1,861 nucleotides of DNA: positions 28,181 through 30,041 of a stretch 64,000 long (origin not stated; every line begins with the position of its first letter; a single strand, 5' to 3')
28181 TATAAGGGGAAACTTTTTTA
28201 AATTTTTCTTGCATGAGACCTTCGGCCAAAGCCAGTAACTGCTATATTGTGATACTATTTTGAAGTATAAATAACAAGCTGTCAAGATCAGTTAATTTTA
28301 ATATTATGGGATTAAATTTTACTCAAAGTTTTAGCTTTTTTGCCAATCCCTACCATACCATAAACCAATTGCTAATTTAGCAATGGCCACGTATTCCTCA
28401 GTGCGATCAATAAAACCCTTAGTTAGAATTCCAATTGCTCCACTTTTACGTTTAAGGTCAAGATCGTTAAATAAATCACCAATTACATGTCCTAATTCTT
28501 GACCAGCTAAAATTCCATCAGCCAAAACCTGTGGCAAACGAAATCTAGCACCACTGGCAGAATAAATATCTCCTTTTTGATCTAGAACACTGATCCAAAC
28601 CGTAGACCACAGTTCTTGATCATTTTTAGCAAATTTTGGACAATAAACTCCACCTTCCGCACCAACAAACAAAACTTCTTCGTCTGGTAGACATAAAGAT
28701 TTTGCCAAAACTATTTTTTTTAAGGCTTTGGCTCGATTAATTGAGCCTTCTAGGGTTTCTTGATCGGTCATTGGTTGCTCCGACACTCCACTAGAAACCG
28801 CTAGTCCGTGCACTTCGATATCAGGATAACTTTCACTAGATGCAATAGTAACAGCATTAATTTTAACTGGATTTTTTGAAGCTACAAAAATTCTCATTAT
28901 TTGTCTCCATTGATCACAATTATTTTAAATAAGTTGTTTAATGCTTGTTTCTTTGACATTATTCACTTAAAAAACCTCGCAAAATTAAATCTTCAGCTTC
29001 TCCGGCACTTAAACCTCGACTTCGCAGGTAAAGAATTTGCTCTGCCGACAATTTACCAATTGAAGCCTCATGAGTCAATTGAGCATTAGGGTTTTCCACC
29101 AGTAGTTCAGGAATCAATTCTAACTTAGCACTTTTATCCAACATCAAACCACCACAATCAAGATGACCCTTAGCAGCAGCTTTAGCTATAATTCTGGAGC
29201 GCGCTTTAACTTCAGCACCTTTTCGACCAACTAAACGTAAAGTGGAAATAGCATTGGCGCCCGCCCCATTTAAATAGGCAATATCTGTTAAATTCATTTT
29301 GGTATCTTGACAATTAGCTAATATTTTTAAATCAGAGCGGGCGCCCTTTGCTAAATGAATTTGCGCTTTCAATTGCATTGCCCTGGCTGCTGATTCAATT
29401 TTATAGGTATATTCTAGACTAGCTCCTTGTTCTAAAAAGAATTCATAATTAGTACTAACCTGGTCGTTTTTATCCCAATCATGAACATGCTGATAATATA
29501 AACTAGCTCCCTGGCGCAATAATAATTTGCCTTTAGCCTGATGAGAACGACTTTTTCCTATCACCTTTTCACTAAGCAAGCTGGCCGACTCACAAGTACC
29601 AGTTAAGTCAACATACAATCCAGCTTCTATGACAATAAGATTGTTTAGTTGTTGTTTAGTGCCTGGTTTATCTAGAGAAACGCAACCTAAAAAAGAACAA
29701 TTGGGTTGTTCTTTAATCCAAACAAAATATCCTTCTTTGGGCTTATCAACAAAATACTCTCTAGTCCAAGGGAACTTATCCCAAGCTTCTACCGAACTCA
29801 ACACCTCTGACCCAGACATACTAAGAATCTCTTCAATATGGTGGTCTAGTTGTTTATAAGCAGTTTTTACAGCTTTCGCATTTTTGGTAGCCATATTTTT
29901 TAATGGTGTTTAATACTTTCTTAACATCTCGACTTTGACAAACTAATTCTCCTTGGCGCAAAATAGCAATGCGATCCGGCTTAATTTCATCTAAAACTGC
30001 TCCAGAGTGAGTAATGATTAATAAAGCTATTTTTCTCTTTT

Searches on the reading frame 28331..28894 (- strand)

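Call 83: search_protein_families(library=pfam, proteins=[window:28331-28894:-], max_evalue=0.001)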
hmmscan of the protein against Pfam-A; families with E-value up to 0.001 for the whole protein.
window:28331-28894:- (187 aa): 1 family
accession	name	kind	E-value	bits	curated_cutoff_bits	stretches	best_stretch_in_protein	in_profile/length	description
PF01931.24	NTPase_I-T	-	3e-40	138.2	25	1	5-177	1-159/162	Protein of unknown function DUF84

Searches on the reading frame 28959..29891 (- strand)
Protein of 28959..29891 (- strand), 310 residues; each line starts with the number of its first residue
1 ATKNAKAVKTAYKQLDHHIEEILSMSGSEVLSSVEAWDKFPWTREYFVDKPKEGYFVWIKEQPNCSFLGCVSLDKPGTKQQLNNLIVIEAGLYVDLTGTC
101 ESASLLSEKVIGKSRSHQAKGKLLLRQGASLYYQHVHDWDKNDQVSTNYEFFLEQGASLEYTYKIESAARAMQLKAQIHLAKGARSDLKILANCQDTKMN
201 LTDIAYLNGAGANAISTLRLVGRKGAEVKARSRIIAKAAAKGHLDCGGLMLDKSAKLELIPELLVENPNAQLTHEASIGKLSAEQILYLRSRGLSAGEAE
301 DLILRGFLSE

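Call 83: search_protein_families(library=pfam, proteins=[window:28959-29891:-], max_evalue=0.001)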
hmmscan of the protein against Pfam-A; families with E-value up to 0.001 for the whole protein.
window:28959-29891:- (310 aa): 1 family
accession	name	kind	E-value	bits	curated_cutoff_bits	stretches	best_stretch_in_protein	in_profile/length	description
PF01458.23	SUFBD_core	-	8.1e-25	88.1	27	1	76-307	6-232/232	SUF system FeS cluster assembly, SufBD core domain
